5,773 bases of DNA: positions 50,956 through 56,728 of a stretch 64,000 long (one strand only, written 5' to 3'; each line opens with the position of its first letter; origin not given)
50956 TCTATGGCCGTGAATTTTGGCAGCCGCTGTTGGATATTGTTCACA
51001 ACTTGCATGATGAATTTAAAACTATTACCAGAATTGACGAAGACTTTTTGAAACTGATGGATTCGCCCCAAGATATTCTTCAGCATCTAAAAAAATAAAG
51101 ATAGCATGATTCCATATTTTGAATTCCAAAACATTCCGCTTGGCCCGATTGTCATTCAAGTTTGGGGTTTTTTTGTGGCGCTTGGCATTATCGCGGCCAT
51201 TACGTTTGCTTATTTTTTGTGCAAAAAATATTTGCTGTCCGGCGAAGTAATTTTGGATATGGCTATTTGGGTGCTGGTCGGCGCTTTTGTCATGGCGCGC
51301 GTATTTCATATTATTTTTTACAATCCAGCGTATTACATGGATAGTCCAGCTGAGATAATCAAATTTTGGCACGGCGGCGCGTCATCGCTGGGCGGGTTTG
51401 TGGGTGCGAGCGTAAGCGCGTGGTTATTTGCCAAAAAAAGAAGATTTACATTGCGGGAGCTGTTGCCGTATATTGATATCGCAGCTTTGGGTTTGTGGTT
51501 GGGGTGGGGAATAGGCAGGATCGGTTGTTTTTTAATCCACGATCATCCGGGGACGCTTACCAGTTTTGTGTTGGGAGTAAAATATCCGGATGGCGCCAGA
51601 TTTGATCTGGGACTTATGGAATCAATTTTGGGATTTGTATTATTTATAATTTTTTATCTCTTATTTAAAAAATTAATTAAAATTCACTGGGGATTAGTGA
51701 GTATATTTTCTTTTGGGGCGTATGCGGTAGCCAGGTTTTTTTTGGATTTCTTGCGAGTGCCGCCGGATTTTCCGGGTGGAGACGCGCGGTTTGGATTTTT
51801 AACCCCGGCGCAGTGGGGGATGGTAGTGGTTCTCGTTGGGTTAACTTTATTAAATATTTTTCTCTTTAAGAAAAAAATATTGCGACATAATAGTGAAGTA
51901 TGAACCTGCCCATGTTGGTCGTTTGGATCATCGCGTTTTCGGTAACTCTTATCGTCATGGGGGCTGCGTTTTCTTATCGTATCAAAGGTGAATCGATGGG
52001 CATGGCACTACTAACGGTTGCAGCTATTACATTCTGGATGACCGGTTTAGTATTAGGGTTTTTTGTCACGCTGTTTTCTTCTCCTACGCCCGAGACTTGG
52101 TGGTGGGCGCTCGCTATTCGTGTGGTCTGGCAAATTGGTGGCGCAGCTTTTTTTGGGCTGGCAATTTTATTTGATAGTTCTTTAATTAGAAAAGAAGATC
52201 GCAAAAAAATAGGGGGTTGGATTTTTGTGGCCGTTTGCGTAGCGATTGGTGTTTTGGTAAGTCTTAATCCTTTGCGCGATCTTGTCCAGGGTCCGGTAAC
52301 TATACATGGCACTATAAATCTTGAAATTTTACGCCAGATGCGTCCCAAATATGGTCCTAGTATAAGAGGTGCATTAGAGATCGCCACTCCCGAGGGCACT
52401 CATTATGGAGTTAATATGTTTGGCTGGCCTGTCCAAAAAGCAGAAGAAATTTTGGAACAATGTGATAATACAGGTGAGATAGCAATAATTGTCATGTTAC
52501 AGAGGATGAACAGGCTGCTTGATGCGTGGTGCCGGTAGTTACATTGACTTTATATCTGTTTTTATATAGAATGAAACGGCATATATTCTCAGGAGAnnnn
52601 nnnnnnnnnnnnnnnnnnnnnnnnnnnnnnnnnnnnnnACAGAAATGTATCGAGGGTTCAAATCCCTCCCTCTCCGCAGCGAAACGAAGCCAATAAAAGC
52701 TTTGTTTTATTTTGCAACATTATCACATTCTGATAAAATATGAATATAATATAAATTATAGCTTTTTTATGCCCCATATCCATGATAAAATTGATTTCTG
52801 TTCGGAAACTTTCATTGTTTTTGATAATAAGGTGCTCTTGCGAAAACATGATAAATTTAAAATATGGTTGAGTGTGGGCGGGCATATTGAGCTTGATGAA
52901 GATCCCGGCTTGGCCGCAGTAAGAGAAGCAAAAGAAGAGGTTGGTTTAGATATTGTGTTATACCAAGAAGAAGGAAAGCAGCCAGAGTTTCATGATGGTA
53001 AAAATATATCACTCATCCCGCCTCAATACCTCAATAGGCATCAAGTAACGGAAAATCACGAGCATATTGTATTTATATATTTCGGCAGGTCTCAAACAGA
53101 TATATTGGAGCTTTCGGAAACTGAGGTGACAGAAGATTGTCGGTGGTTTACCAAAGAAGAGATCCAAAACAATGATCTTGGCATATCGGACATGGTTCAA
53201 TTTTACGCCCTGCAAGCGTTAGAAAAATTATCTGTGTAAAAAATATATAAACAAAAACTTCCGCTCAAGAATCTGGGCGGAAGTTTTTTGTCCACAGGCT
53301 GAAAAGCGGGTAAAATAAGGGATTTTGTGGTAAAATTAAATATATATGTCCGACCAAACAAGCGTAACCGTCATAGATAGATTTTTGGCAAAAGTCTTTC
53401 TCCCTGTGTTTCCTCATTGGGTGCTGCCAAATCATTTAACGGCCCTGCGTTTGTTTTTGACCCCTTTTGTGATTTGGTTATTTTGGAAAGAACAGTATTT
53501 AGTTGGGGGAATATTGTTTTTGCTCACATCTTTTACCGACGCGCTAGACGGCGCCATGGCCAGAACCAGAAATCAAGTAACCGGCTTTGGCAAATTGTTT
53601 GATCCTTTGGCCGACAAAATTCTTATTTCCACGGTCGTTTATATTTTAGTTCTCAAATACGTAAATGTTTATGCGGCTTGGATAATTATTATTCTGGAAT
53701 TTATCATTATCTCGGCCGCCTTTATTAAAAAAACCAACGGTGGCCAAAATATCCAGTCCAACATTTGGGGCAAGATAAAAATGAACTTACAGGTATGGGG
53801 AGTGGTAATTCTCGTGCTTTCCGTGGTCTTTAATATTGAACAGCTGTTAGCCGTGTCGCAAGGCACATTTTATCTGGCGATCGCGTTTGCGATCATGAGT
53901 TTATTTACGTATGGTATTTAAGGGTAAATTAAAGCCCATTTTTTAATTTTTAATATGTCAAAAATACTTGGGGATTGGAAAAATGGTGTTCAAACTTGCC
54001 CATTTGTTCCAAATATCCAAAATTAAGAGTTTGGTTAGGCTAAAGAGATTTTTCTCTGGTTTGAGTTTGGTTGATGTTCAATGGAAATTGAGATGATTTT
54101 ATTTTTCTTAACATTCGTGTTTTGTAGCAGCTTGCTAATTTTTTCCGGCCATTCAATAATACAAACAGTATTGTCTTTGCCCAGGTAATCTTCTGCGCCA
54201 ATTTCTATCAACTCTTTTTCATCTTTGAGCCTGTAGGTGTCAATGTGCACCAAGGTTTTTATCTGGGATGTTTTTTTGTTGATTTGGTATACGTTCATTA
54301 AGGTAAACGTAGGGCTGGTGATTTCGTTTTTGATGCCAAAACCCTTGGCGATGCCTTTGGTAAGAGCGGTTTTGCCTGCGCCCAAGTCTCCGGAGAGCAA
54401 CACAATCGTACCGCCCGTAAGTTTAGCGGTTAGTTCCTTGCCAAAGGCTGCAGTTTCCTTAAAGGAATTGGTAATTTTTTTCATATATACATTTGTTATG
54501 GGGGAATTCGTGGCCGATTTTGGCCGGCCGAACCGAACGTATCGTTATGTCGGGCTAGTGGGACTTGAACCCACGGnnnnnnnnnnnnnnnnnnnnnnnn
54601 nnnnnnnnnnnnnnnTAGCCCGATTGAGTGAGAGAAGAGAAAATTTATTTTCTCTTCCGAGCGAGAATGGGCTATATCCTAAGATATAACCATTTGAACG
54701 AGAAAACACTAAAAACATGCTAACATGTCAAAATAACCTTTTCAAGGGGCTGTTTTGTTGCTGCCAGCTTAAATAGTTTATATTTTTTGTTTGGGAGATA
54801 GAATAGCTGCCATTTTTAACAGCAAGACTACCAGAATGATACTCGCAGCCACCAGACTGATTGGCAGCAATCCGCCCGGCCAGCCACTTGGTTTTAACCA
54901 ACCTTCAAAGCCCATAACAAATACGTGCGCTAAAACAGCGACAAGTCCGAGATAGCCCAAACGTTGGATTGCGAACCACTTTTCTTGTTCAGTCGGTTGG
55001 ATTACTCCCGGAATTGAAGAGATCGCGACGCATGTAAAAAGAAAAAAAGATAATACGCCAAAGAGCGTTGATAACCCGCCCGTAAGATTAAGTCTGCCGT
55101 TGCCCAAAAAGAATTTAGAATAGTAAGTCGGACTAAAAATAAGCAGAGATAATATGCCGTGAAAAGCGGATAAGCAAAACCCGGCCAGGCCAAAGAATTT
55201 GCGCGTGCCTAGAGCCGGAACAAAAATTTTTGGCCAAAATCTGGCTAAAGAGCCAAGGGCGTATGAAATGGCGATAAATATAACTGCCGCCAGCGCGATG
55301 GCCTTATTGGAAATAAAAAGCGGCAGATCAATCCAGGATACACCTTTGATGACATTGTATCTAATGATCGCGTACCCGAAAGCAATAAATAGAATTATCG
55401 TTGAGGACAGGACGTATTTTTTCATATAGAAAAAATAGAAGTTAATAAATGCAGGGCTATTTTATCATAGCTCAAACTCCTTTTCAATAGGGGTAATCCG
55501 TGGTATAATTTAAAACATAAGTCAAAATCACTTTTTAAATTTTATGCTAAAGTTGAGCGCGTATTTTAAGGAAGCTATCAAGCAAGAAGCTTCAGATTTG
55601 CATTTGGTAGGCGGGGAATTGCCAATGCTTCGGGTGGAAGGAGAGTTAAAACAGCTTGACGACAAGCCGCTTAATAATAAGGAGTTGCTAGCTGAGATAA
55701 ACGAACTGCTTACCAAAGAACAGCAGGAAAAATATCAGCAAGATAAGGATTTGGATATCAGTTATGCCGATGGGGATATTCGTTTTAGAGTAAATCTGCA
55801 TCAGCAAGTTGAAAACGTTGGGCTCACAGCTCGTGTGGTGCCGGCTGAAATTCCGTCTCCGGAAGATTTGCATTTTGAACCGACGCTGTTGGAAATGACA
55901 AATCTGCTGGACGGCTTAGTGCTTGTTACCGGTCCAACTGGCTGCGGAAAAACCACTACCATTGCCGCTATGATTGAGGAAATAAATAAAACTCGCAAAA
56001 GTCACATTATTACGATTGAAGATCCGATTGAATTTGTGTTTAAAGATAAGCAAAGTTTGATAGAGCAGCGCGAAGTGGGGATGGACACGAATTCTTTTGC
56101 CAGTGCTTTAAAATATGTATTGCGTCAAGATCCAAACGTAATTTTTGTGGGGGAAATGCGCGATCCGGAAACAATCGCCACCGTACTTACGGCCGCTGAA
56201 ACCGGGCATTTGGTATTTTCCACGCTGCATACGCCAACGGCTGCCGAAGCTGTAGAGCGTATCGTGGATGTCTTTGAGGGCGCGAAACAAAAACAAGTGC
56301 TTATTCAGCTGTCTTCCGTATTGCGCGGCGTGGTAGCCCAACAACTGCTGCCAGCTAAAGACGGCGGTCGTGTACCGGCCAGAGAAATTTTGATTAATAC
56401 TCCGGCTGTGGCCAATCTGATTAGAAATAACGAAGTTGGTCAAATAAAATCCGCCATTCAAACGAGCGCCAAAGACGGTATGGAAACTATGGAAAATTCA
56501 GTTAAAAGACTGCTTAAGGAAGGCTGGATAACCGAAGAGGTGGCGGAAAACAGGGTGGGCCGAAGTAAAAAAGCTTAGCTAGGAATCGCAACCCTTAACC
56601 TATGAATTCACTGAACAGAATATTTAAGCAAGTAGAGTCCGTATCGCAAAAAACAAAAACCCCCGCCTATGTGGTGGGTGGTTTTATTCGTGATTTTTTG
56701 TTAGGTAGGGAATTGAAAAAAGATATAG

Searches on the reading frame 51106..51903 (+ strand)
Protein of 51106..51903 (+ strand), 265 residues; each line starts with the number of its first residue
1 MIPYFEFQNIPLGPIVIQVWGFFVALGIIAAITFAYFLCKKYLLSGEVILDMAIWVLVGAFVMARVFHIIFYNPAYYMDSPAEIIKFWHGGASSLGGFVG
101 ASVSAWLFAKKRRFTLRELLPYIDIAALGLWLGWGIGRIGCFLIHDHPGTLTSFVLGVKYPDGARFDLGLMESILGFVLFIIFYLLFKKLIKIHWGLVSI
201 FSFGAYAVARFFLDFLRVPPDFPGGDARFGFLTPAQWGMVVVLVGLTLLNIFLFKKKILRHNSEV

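Call 29: search_protein_families(library=pfam, proteins=[window:51106-51903:+], max_evalue=0.00001)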
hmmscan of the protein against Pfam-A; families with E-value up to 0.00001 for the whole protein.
window:51106-51903:+ (265 aa): 1 family
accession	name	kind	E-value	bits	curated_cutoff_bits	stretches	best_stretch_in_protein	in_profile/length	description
PF01790.23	LGT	-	2.2e-36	125.8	24.9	1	11-249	5-238/240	Prolipoprotein diacylglyceryl transferase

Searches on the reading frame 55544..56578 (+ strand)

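Call 29: search_protein_families(library=pfam, proteins=[window:55544-56578:+], max_evalue=0.00001)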
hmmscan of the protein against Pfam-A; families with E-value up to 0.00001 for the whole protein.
window:55544-56578:+ (344 aa): 1 family
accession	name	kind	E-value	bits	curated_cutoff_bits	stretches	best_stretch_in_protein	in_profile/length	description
PF00437.27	T2SSE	-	3.3e-45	154.8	24.9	1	5-270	13-279/370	Type II/IV secretion system protein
